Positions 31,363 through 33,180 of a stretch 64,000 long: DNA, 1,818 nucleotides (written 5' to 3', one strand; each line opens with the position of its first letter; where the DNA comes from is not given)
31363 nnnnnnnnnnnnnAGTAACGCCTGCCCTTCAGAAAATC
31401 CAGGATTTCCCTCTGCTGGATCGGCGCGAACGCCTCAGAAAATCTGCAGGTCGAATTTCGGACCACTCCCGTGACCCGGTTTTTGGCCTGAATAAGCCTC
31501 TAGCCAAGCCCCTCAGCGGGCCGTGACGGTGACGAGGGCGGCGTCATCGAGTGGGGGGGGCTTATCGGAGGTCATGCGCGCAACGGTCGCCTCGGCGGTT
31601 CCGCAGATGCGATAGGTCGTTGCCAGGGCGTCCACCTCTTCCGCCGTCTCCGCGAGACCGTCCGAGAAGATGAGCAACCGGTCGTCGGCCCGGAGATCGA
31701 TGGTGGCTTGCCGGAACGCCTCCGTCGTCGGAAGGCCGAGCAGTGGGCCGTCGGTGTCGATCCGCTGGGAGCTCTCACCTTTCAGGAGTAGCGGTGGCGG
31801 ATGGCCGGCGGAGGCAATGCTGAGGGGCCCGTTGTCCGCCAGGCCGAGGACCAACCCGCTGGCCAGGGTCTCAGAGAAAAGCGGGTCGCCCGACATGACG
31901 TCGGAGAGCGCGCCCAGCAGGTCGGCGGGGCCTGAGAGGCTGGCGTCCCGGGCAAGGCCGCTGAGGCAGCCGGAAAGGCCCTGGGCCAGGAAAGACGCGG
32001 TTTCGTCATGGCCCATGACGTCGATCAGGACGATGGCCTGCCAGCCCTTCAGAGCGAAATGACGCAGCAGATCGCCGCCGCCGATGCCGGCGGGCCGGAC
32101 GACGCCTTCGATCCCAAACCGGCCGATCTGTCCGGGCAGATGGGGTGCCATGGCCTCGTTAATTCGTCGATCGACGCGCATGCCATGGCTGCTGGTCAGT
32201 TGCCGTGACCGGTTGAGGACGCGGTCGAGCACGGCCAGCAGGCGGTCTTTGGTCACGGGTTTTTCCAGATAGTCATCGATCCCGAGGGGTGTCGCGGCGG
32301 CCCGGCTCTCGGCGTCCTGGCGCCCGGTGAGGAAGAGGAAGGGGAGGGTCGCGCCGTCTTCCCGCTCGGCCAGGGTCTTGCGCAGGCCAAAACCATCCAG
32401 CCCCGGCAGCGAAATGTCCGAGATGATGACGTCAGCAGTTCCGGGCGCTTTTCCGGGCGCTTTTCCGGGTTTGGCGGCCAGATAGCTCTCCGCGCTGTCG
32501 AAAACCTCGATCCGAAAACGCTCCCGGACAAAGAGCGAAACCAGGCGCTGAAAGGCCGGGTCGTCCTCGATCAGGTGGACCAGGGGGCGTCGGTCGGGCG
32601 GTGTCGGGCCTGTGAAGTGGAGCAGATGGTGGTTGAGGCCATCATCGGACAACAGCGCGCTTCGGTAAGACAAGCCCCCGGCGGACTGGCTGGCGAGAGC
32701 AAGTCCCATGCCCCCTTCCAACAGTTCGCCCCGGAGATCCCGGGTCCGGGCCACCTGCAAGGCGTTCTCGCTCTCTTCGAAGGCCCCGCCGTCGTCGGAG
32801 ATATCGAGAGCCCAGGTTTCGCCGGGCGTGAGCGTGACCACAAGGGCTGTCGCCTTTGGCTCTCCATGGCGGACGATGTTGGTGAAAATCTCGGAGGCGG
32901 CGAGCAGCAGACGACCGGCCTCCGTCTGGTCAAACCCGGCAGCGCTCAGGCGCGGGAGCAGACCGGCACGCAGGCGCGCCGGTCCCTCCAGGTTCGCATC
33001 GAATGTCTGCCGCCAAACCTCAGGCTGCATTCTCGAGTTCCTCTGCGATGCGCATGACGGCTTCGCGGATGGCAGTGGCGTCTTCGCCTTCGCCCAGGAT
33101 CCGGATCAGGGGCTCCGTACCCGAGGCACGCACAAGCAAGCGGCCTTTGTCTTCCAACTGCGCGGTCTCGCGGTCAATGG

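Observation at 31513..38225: LuxO-like sigma-54 activator apparently wired to a phosphorelay, a partner-switching module and EPS export through four sigma-54 promoters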

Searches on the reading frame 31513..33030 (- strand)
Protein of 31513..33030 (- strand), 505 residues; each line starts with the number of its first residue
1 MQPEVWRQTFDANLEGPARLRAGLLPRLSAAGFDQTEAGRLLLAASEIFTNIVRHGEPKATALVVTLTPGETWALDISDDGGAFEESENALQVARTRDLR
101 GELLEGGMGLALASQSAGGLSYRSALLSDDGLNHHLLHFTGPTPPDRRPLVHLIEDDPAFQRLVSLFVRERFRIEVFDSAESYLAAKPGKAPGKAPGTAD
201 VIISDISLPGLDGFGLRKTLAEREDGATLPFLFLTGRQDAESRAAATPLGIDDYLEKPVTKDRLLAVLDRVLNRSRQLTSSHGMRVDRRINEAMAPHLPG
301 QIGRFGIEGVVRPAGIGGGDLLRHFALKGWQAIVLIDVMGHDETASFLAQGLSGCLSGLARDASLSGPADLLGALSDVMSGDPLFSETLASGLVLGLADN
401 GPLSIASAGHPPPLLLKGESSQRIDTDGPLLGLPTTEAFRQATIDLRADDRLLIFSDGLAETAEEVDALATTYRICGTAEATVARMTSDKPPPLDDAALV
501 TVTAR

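Call 6: search_protein_families(library=pfam, proteins=[window:31513-33030:-])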
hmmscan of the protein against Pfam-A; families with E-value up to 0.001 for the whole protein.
window:31513-33030:- (505 aa): 3 families
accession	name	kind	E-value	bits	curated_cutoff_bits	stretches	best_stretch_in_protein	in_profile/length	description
PF07228.17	SpoIIE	-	1.2e-21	78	25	1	332-502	6-189/192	Stage II sporulation protein E (SpoIIE)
PF00072.30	Response_reg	-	2.2e-16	60.5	30.2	1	151-268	1-110/111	Response regulator receiver domain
PF13581.12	HATPase_c_2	-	3e-10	40.6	27.4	1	18-123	9-115/127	Histidine kinase-like ATPase domain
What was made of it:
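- The N-terminal domain of 31513-33030 is of RsbW type (HATPase_c_2, call 6).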

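Call 16: find_homologous_proteins(query=window:31513-33030:-)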
Query window:31513-33030:- (505 aa): 57 proteins with E <= 0.001 among 8000 candidates.
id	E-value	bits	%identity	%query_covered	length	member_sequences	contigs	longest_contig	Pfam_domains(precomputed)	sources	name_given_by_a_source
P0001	1.8e-107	378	43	91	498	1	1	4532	PF13581.13,PF02518.32,PF00072.31,PF07228.18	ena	-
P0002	4.0e-64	235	34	90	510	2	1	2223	PF13581.13,PF00072.31,PF07228.18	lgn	-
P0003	1.9e-62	230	33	90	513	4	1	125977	PF13581.13,PF00072.31,PF07228.18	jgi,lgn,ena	-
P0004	7.3e-60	221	34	89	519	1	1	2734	PF13581.13,PF02518.32,PF00072.31,PF07228.18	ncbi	-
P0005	6.3e-59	218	33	97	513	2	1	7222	PF13581.13,PF00072.31,PF07228.18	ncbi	-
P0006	2.3e-56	210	34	84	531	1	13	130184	PF13581.13,PF00072.31,PF07228.18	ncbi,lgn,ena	-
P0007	1.8e-55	207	32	90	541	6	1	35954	PF13581.13,PF00072.31,PF07228.18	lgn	-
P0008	3.9e-55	206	32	90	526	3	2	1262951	PF13581.13,PF00072.31,PF07228.18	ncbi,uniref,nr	ncbi:SpoIIE family protein phosphatase [Photobacterium galatheae]|uniref:SpoIIE family protein phosp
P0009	1.2e-53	201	31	90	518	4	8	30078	PF13581.13,PF00072.31,PF07228.18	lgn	-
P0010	7.0e-52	195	31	90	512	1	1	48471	PF13581.13,PF00072.31,PF07228.18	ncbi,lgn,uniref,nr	ncbi:response regulator [Enterovibrio nigricans]|uniref:Histidine kinase-like ATPase domain-containi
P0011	3.2e-51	193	32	90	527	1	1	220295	PF13581.13,PF00072.31,PF07228.18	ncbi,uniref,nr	ncbi:response regulator [Vibrio sp. SM6]|uniref:Response regulator n=1 Tax=Vibrio agarilyticus TaxID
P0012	1.9e-50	190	32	87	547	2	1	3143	PF13581.13,PF00072.31,PF07228.18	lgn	-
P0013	4.8e-50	189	31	92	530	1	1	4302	PF13581.13,PF00072.31,PF07228.18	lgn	-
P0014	2.3e-45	173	30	86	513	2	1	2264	PF13581.13,PF00072.31,PF07228.18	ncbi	-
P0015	7.1e-33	132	29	89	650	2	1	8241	PF13581.13,PF00072.31,PF07228.18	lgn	-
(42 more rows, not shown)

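Call 17: find_encoding_contigs(protein=P0008, flank=10000, max_places=1)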
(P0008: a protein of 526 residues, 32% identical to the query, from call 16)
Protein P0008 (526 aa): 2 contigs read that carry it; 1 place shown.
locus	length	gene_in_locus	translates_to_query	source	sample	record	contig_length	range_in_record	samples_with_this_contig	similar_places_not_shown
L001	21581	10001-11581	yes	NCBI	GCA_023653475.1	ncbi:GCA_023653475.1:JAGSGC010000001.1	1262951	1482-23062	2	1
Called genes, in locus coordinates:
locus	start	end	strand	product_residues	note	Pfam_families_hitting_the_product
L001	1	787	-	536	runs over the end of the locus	PF00078:RVT_1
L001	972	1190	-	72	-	-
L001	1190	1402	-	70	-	-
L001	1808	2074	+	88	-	-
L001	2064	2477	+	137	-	-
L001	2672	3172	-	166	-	-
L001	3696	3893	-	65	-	-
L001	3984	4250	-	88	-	-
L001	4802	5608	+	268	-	-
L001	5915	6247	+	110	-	PF01740:STAS, PF13466:STAS_2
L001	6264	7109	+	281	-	PF00691:OmpA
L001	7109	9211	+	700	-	PF02563:Poly_export, PF10531:SLBB, PF22461:SLBB_2 (weak), PF10531:SLBB (weak), PF22461:SLBB_2, PF10531:SLBB, PF22461:SLBB_2 (weak)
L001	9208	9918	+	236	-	-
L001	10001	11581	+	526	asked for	PF13581:HATPase_c_2, PF00072:Response_reg, PF07228:SpoIIE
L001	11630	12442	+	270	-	PF12974:Phosphonate-bd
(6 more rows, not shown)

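Call 18: find_encoding_contigs(protein=P0003, flank=10000, max_places=2)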
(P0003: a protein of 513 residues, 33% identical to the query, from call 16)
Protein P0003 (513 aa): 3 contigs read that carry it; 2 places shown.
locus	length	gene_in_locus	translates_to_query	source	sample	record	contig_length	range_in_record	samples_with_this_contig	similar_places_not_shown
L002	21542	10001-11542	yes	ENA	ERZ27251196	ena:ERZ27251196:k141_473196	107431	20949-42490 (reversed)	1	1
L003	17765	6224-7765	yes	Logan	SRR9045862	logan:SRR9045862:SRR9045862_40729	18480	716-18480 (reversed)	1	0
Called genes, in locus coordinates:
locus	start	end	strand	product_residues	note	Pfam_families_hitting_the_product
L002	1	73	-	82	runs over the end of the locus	PF05638:T6SS_HCP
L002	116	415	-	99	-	-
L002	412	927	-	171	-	-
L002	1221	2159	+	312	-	-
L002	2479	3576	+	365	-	PF13353:Fer4_12 (weak), PF04055:Radical_SAM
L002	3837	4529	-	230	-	PF14378:PAP2_3 (weak), PF01569:PAP2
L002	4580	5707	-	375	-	PF13439:Glyco_transf_4, PF00534:Glycos_transf_1, PF13692:Glyco_trans_1_4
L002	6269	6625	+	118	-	PF01740:STAS, PF13466:STAS_2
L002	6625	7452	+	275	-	PF00691:OmpA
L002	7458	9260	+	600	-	PF02563:Poly_export, PF22461:SLBB_2 (weak), PF10531:SLBB (weak), PF22461:SLBB_2 (weak), PF10531:SLBB, PF22461:SLBB_2 (weak), PF10531:SLBB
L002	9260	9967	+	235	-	-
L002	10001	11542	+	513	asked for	PF13581:HATPase_c_2, PF00072:Response_reg, PF07228:SpoIIE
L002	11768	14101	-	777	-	-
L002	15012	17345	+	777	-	PF00512:HisKA, PF02518:HATPase_c, PF00072:Response_reg, PF01627:Hpt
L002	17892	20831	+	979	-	PF17159:MASE3, PF00989:PAS, PF08448:PAS_4, PF13188:PAS_8 (weak), PF13426:PAS_9, PF00512:HisKA, PF02518:HATPase_c, PF00072:Response_reg, +2 more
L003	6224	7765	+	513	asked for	PF13581:HATPase_c_2, PF00072:Response_reg, PF07228:SpoIIE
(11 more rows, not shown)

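Call 23: search_protein_families(library=ncbifam, proteins=[window:31513-33030:-], max_evalue=0.00001)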
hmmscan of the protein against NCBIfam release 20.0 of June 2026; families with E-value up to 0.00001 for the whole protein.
window:31513-33030:- (505 aa): 40 families (the best 25 are shown)
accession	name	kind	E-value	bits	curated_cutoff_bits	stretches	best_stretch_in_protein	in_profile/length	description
NF006900.1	PRK09390.1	equivalog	6.2e-17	61.8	255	1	149-282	5-130/203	response regulator FixJ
NF008296.0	PRK11083.1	equivalog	2.4e-12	46.8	273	1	148-280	3-126/228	two-component system response regulator CreB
TIGR02154.1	PhoB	equivalog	7.6e-12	45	296.2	1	151-286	5-134/226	phosphate regulon transcriptional regulator PhoB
TIGR01387.1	cztR_silR_copR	subfamily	3.6e-11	43.1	279.2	1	199-286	43-132/218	heavy metal response regulator transcription factor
NF045991.1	RespRegCtrARhodob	equivalog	2e-10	40.8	350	1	151-281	3-125/224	response regulator transcription factor CtrA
NF012023.0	PRK15479.1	equivalog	2.1e-10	40.5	337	1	201-279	47-123/224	transcriptional regulator TctD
NF041734.1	resp_reg_RppA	equivalog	3.8e-10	39.5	250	1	200-281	48-127/229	two-component system response regulator RppA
NF008176.1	PRK10923.1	equivalog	7.9e-10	37.9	620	1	151-285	6-132/469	nitrogen regulation protein NR(I)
NF007005.1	PRK09468.1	equivalog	8.5e-10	38.4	331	1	154-277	9-124/237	osmolarity response regulator transcription factor OmpR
NF040749.1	tetrathio_RR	equivalog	1.5e-09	37.8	290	1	150-284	1-127/191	tetrathionate respiration response regulator TtrR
NF041733.1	resp_reg_CseB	equivalog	1.6e-09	37.5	350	1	151-280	3-123/228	two-component system response regulator CseB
NF053854.1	RespRegPhoBBctds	equivalog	3e-09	36.6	270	1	170-281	21-124/225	two-component system response regulator PhoB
NF047793.1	ResRegPgtA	equivalog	6.7e-09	35.1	650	1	200-280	51-129/414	two-component system response regulator PgtA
NF007663.1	PRK10336.1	equivalog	7.3e-09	35.7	345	1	198-281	44-125/219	quorum sensing response regulator transcription factor QseB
TIGR01818.1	ntrC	equivalog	9.1e-09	34.6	558.6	1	152-279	2-121/463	nitrogen regulation protein NR(I)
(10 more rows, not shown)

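Call 36: find_related_loci(query=A1, collection=genome_contigs, flank=10000)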
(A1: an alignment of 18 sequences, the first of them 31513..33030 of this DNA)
Query A1 (505 aa) in genome_contigs; peptide patterns used: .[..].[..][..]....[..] (x = any residue, [..] = any of these).
600 stretches matched a pattern (row limit reached: there are more); 473 encode a relative of the query (tblastn E <= 1e-3); the best 80 are kept; 80 distinct loci.
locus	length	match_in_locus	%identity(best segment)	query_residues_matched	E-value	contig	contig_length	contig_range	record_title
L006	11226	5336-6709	33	1-463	7e-68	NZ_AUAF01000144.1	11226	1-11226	Zooshikella ganghwensis DSM 15267 F607DRAFT_scaffold00144.144_C, whole genome shotgun sequence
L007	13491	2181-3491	33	19-468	2e-64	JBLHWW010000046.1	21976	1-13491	MAG: Psychromonas sp. isolate 3300046534_144 Ga0491194_0004483, whole genome shotgun sequence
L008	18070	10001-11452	36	6-503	2e-63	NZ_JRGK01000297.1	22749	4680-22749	Aeromonas finlandensis strain 4287D contig297, whole genome shotgun sequence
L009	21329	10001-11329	32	12-464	4e-62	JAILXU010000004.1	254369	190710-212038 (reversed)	MAG: Oceanobacter sp. isolate PHBVgamm2 PHBVgamm2_contig_4, whole genome shotgun sequence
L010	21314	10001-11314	31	12-464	4e-62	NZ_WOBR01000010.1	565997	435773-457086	Aliivibrio fischeri strain emors.2.1 E._mors_2.1.4336_contig_10, whole genome shotgun sequence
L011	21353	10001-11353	33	35-492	7e-62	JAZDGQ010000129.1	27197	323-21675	MAG: Pseudomonadota bacterium isolate MEGAHIT-group-0.273 k141_12617084, whole genome shotgun sequence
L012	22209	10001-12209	31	11-462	7e-61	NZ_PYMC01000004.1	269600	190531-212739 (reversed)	Photobacterium lipolyticum strain DSM 16190 CFSAN065514_4, whole genome shotgun sequence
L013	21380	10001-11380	31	1-465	1e-60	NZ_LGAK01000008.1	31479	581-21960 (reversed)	Marinagarivorans algicola strain Z1 contig8, whole genome shotgun sequence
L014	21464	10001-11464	30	20-502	2e-59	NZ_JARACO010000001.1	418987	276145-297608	Aliivibrio sp. S3MY1 1, whole genome shotgun sequence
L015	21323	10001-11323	31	12-466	4e-59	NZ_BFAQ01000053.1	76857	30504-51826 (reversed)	Vibrio penaeicida strain TUMSAT-NU1 contig_53, whole genome shotgun sequence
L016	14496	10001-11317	33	11-461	8e-57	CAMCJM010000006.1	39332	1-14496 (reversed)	MAG: Pseudomonas synxantha isolate MiE-14oct19-76 genome assembly, contig: MiE-14oct19-C1092, whole genome shotgun seque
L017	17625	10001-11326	31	12-463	1e-56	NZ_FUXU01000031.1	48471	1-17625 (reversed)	Enterovibrio nigricans DSM 22720, whole genome shotgun sequence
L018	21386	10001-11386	30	14-484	7e-56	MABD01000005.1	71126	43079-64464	Gammaproteobacteria bacterium 45_16_T64 BD02T64_scaffold_840, whole genome shotgun sequence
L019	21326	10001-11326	30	12-464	2e-56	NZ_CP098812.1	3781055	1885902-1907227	Parasalinivibrio latis strain TLL-SE01 chromosome 1, complete sequence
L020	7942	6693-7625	35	149-465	3e-52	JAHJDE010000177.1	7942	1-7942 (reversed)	MAG: Gammaproteobacteria bacterium isolate Modern_marine.mb.35 Modern_marine.mb.35_k141_1563088, whole genome shotgun se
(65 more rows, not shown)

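Call 57: find_encoding_contigs(protein=P0001, flank=10000, max_places=1)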
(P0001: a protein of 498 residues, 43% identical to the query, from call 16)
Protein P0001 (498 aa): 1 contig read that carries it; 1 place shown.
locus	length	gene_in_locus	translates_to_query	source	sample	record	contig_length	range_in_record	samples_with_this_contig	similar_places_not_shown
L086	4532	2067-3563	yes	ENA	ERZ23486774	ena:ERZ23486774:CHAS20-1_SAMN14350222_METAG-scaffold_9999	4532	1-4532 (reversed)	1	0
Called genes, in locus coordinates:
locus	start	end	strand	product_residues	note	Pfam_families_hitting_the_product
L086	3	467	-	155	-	?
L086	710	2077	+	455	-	PF02878:PGM_PMM_I, PF02879:PGM_PMM_II, PF02880:PGM_PMM_III, PF00408:PGM_PMM_IV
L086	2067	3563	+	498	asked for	PF13581:HATPase_c_2, PF02518:HATPase_c (faint), PF00072:Response_reg, PF07228:SpoIIE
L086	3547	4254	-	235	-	-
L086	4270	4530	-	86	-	?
